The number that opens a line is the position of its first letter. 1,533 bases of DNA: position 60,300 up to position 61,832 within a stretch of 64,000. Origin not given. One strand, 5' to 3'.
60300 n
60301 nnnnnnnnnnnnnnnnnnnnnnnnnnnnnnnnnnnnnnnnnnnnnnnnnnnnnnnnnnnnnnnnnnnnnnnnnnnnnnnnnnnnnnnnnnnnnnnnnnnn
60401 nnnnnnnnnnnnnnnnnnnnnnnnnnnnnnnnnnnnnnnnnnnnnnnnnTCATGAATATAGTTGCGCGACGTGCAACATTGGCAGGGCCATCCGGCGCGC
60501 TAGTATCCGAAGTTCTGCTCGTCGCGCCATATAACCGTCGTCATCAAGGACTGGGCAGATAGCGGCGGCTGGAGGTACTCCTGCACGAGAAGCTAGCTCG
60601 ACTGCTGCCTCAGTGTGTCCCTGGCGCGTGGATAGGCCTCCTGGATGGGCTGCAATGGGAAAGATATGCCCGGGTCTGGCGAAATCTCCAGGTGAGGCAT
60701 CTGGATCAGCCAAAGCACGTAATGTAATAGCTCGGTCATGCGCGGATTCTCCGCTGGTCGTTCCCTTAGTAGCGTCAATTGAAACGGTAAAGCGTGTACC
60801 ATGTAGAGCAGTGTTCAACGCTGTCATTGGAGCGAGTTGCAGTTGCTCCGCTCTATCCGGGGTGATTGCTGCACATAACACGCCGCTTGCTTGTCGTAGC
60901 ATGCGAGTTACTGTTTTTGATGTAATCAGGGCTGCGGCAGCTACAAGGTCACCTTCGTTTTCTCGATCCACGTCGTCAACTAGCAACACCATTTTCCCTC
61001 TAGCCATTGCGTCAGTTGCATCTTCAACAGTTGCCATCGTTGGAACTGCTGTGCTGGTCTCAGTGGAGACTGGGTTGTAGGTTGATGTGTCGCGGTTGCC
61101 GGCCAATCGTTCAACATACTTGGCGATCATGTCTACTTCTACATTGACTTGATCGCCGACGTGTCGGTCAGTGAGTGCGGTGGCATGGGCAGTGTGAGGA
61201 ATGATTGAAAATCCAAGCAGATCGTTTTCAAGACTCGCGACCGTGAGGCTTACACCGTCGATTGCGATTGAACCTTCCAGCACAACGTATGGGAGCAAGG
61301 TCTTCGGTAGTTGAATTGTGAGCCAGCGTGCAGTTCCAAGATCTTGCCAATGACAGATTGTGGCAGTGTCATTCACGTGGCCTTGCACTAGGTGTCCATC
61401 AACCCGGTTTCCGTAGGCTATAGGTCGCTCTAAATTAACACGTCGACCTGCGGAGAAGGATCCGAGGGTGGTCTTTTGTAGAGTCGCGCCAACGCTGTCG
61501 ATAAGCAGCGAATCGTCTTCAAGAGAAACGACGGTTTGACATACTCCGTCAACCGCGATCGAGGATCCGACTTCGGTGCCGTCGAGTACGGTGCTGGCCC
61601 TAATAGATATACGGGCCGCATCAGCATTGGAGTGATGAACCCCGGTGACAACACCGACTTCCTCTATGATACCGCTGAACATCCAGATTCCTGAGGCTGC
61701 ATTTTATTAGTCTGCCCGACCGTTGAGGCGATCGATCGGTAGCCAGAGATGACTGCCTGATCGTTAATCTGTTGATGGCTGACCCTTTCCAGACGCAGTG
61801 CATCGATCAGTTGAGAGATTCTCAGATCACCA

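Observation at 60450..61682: Riboflavin synthase fused to DHBP synthase; operon lacks a GTP cyclohydrolase II domain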

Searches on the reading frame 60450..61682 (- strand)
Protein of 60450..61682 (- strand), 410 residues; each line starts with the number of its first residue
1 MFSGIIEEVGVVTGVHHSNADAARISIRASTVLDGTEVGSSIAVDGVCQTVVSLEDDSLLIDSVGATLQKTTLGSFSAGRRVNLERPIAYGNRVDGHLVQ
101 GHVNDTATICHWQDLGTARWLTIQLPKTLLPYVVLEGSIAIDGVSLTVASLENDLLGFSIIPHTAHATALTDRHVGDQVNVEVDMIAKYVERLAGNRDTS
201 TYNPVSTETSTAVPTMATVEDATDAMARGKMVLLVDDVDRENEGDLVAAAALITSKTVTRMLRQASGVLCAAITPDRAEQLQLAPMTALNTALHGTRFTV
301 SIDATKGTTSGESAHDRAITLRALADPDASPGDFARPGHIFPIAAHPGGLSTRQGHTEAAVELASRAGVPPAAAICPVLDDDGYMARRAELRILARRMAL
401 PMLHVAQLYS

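Call 3: search_protein_families(library=pfam, proteins=[window:60450-61682:-])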
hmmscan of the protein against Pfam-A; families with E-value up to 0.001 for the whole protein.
window:60450-61682:- (410 aa): 2 families
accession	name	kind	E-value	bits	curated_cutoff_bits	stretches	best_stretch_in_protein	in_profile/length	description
PF00926.24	DHBP_synthase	-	2.7e-69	233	26.4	1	220-409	1-189/191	3,4-dihydroxy-2-butanone 4-phosphate synthase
PF00677.23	Lum_binding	-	1.2e-41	141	27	2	100-184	1-86/86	Lumazine binding domain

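Call 4: search_protein_families(library=ncbifam, proteins=[window:60450-61682:-])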
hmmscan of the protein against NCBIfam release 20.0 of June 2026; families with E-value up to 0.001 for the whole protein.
window:60450-61682:- (410 aa): 11 families
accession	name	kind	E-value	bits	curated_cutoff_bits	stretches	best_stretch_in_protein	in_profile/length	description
NF006803.0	PRK09311.1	equivalog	1.5e-65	221.6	569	1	214-408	7-201/417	bifunctional 3,4-dihydroxy-2-butanone-4-phosphate synthase/GTP cyclohydrolase II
NF006804.0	PRK09314.1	equivalog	6.6e-62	209.6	432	1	216-408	3-194/339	bifunctional 3,4-dihydroxy-2-butanone 4-phosphate synthase/GTP cyclohydrolase II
NF006767.1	PRK09289.1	equivalog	2.3e-61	206.4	155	1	1-193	1-191/192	riboflavin synthase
NF010626.1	PRK14019.1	equivalog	3.3e-61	207.2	513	1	216-406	2-192/364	bifunctional 3,4-dihydroxy-2-butanone-4-phosphate synthase/GTP cyclohydrolase II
TIGR00506.1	ribB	equivalog_domain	8.5e-56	188.7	177.45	1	216-408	2-200/204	3,4-dihydroxy-2-butanone-4-phosphate synthase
TIGR00187.1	ribE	equivalog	1.1e-53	181.5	156.6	1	1-193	1-194/207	riboflavin synthase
NF009132.0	PRK12485.1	equivalog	8.3e-53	179.7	693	1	217-408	4-195/369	bifunctional 3,4-dihydroxy-2-butanone-4-phosphate synthase/GTP cyclohydrolase II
NF006806.0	PRK09319.1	equivalog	2.4e-52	178.3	764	1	214-409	9-206/561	bifunctional 3,4-dihydroxy-2-butanone-4-phosphate synthase/GTP cyclohydrolase II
NF009566.0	PRK13020.1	equivalog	2.1e-49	167.5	180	1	1-190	1-190/206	riboflavin synthase subunit alpha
NF006805.0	PRK09318.1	equivalog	1.8e-25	89.8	486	1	220-409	2-182/387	bifunctional 3,4-dihydroxy-2-butanone-4-phosphate synthase/GTP cyclohydrolase II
NF004437.0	PRK05773.1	equivalog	1.1e-20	73.8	262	1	219-405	3-210/219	3,4-dihydroxy-2-butanone 4-phosphate synthase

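Call 6: find_homologous_proteins(query=window:60450-61682:-)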
Query window:60450-61682:- (410 aa): 7571 proteins with E <= 0.001 among 8000 candidates; the best 120 are listed.
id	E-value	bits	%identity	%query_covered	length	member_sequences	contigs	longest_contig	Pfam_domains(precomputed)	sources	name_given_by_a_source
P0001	3.0e-261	884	100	100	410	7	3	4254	PF00926.25,PF00677.24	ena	-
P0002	3.3e-195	666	76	100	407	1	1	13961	PF00926.25,PF00677.24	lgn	-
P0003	2.1e-183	628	72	100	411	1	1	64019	PF00926.25,PF00677.24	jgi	-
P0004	2.8e-183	627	72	100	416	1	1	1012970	PF00926.25,PF00677.24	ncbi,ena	-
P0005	3.5e-183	627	73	100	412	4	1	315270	PF00926.25,PF00677.24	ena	-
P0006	4.0e-183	627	73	100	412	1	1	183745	PF00926.25,PF00677.24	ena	-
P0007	1.0e-182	625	72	100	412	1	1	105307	PF00926.25,PF00677.24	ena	-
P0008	1.0e-182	625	73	100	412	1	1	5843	PF00926.25,PF00677.24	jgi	jgi:3,4-dihydroxy 2-butanone 4-phosphate synthase/3,4-dihydroxy 2-butanone 4-phosphate synthase/GTP 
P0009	1.3e-182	625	73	100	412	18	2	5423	PF00926.25,PF00677.24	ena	-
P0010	2.7e-182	624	72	100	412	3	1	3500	PF00926.25,PF00677.24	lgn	-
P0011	3.7e-182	623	72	100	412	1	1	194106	PF00926.25,PF00677.24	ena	-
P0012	3.7e-182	623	73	100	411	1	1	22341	PF00926.25,PF00677.24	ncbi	-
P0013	5.1e-182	623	72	100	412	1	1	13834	PF00926.25,PF00677.24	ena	-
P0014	5.4e-182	623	72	100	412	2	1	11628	PF00926.25,PF00677.24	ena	-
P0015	5.7e-182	623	72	100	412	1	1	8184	PF00926.25,PF00677.24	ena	-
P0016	2.8e-181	621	72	100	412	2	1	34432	PF00926.25,PF00677.24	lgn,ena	-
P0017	4.4e-181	620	72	100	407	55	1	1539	PF00926.25,PF00677.24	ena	-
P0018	5.6e-181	620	72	100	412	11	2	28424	PF00926.25,PF00677.24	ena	-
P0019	1.4e-180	618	72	100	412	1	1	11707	PF00926.25,PF00677.24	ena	-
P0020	1.8e-180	618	72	100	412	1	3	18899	PF00926.25,PF00677.24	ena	-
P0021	2.8e-180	617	72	100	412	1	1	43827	PF00926.25,PF00677.24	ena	-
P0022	3.9e-180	617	72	100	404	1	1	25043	PF00926.25,PF00677.24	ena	-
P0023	4.5e-180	617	72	100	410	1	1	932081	PF00926.25,PF00677.24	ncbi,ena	-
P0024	1.1e-179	615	71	100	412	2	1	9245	PF00926.25,PF00677.24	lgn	-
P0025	2.6e-179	614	72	100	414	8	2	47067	PF00926.25,PF00677.24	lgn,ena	-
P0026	4.3e-179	613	72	100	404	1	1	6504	PF00926.25,PF00677.24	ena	-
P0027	7.1e-179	613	71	100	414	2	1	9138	PF00926.25,PF00677.24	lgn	-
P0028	8.8e-179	612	71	100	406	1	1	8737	PF00926.25,PF00677.24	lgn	-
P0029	4.1e-178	610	71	100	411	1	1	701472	PF00926.25,PF00677.24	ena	-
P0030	1.3e-177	608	71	100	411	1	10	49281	PF00926.25,PF00677.24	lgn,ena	-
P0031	1.6e-177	608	71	100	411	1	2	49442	PF00926.25,PF00677.24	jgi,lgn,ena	-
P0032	1.7e-177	608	69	100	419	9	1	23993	PF00926.25,PF00677.24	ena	-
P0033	2.0e-177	608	71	100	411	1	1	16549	PF00926.25,PF00677.24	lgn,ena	-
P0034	4.5e-177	607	71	100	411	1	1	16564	PF00926.25,PF00677.24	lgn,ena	-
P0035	5.3e-177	606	71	100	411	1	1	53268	PF00926.25,PF00677.24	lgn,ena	-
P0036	1.8e-176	605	70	100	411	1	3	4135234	PF00926.25,PF00677.24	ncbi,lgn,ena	-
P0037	1.9e-176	605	70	100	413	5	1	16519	PF00926.25,PF00677.24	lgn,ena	-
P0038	4.4e-175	600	71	100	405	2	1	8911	PF00926.25,PF00677.24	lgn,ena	-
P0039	1.1e-174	599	69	100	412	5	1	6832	PF00926.25,PF00677.24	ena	-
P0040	5.1e-173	593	70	100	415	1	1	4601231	PF00926.25,PF00677.24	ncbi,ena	-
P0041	1.0e-170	586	68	100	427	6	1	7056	PF00926.25,PF00677.24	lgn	-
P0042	7.6e-137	474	70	79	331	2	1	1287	PF00926.25,PF00677.24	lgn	-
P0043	3.0e-116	407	52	100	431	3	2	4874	PF00926.25,PF00677.24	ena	-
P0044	6.1e-112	392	51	100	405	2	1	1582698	PF00926.25,PF00677.24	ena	-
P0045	2.8e-111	390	51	100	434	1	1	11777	PF00926.25,PF00677.24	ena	-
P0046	1.0e-110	388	52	94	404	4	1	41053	PF00926.25,PF00677.24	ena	-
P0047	1.0e-109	385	50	100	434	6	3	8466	PF00926.25,PF00677.24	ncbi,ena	-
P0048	7.5e-108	379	49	100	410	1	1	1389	PF00926.25,PF00677.24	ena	-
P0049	9.9e-108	378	51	99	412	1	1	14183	PF00926.25,PF00677.24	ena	-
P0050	1.3e-107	378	52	98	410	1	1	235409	PF00926.25,PF00677.24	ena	-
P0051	5.2e-107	376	71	62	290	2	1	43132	PF00926.25,PF00677.24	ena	-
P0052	7.0e-107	376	51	98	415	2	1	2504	PF00926.25,PF00677.24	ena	-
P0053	1.4e-106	375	52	95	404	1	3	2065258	PF00926.25,PF00677.24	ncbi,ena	-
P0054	6.8e-106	372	49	99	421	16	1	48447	PF00926.25,PF00677.24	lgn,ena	-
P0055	7.3e-106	372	50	99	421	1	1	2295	PF00926.25,PF00677.24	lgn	-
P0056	1.6e-105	371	48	99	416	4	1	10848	PF00926.25,PF00677.24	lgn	-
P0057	2.2e-105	371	50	99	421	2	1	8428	PF00926.25,PF00677.24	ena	-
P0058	3.6e-105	370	48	99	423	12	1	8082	PF00926.25,PF00677.24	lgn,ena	-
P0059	6.3e-104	366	49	100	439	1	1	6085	PF00926.25,PF00677.24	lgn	-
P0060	6.6e-104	366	49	99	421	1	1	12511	PF00926.25,PF00677.24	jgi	-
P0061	6.8e-104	366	49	100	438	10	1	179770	PF00926.25,PF00677.24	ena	-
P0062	8.8e-104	366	49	98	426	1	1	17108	PF00926.25,PF00677.24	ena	-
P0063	9.7e-104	365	50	100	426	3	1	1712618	PF00926.25,PF00677.24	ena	-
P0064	1.2e-103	365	49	99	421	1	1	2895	PF00926.25,PF00677.24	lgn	-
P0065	1.3e-103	365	49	99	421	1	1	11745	PF00926.25,PF00677.24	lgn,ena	-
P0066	1.4e-103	365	49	99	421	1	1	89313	PF00926.25,PF00677.24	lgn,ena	-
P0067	1.9e-103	364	51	98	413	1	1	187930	PF00926.25,PF00677.24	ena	-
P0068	3.3e-103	364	49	98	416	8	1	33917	PF00926.25,PF00677.24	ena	-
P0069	3.4e-103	364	48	99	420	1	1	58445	PF00926.25,PF00677.24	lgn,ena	-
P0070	3.5e-103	364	49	99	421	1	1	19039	PF00926.25,PF00677.24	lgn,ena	-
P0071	4.5e-103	363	49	100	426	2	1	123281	PF00926.25,PF00677.24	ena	-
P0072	4.5e-103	363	48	99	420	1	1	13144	PF00926.25,PF00677.24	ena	-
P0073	5.2e-103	363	49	99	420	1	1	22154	PF00926.25,PF00677.24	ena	-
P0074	5.6e-103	363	48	100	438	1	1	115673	PF00926.25,PF00677.24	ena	-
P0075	6.1e-103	363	48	99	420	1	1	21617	PF00926.25,PF00677.24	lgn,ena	-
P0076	6.1e-103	363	49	99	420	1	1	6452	PF00926.25,PF00677.24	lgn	-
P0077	7.8e-103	362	48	100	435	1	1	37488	PF00926.25,PF00677.24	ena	-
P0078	8.6e-103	362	50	97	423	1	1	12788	PF00926.25,PF00677.24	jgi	-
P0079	1.1e-102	362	49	98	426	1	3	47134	PF00926.25,PF00677.24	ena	-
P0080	1.2e-102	362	48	99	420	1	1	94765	PF00926.25,PF00677.24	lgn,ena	-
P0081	1.3e-102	362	49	100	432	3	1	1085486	PF00926.25,PF00677.24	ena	-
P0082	1.8e-102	361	49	98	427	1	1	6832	PF00926.25,PF00677.24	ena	-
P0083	2.8e-102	361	49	98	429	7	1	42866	PF00926.25,PF00677.24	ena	-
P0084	3.1e-102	360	49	98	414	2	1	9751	PF00926.25,PF00677.24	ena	-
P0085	3.8e-102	360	49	98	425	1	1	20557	PF00926.25,PF00677.24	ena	-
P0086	4.3e-102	360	49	98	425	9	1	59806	PF00926.25,PF00677.24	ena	-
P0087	4.5e-102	360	49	98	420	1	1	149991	PF00926.25,PF00677.24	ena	-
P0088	5.2e-102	360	49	100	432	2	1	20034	PF00926.25,PF00677.24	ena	-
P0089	5.3e-102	360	49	100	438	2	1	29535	PF00926.25,PF00677.24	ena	-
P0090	1.3e-101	358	48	100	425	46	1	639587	PF00926.25,PF00677.24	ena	-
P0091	1.3e-101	358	49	100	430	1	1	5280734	PF00926.25,PF00677.24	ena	-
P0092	1.4e-101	358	48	100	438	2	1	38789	PF00926.25,PF00677.24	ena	-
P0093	1.6e-101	358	48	100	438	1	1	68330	PF00926.25,PF00677.24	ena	-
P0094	2.1e-101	358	49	100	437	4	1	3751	PF00926.25,PF00677.24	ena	-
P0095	3.2e-101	357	47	100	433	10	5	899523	PF00926.25,PF00677.24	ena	-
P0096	3.5e-101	357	49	98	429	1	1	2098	PF00926.25,PF00677.24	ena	-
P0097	5.1e-101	356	48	99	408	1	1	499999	PF00926.25,PF00677.24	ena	-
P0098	5.2e-101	356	49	100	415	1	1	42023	PF00926.25,PF00677.24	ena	-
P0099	6.4e-101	356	48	100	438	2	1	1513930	PF00926.25,PF00677.24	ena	-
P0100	9.0e-101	356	46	100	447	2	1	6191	PF00926.25,PF00677.24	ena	-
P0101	1.6e-100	355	50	98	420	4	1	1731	PF00926.25,PF00677.24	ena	-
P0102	2.2e-100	354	44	100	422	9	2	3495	PF00926.25,PF00677.24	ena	-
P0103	2.7e-100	354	47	100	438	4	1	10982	PF00926.25,PF00677.24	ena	-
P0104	3.0e-100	354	48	100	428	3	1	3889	PF00926.25,PF00677.24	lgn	-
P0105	4.0e-100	353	48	100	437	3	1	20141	PF00926.25,PF00677.24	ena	-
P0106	6.3e-100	353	49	100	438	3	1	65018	PF00926.25,PF00677.24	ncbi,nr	ncbi:MAG: 3,4-dihydroxy-2-butanone-4-phosphate synthase [Spirochaetaceae bacterium]|nr:3,4-dihydroxy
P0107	6.4e-100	353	47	100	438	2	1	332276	PF00926.25,PF00677.24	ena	-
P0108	6.7e-99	349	49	98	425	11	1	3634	PF00926.25,PF00677.24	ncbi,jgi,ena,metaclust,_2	metaclust:\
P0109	1.1e-98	349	47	100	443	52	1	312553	PF00926.25,PF00677.24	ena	-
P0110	2.0e-98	348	49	98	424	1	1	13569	PF00926.25,PF00677.24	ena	-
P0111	1.0e-97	346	47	100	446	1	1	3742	PF00926.25,PF00677.24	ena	-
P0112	1.7e-97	345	45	100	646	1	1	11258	PF00925.26,PF00926.25,PF00677.24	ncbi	-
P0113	2.9e-97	344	49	98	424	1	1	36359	PF00926.25,PF00677.24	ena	-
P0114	5.2e-97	343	47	100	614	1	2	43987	PF00925.26,PF00926.25,PF00677.24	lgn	-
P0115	6.2e-97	343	48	98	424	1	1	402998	PF00926.25,PF00677.24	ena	-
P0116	3.5e-92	327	73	55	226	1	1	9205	PF00926.25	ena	-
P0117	8.1e-92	326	43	100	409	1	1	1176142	PF00926.25,PF00677.24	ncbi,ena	-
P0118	3.2e-90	321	44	100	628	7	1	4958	PF00925.26,PF00926.25,PF00677.24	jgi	jgi:3,4-dihydroxy 2-butanone 4-phosphate synthase/GTP cyclohydrolase II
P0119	2.6e-89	318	43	100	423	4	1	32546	PF00926.25,PF00677.24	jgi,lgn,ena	-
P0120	2.7e-88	315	45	100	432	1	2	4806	PF00926.25,PF00677.24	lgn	-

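Call 7: find_encoding_contigs(protein=P0001, flank=10000, max_places=4)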
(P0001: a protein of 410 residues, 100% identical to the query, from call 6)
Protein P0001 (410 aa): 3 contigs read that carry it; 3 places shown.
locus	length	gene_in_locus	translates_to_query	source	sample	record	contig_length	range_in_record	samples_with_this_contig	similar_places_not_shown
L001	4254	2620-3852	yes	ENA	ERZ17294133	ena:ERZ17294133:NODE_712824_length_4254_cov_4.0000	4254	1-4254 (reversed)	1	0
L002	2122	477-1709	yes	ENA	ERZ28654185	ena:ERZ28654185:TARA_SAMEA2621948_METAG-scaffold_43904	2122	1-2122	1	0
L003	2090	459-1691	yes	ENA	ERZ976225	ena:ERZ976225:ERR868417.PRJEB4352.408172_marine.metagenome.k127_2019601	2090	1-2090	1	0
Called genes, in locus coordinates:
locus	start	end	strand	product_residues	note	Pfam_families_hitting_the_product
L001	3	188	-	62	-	?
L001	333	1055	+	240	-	PF02585:PIG-L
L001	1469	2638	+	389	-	PF00383:dCMP_cyt_deam_1, PF14437:MafB19-deam (weak), PF01872:RibD_C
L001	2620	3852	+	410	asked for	PF00677:Lum_binding, PF00926:DHBP_synthase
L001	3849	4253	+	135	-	?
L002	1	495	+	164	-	?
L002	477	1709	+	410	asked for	PF00677:Lum_binding, PF00926:DHBP_synthase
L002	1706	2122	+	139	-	?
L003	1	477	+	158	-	?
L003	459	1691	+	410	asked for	PF00677:Lum_binding, PF00926:DHBP_synthase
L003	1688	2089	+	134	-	?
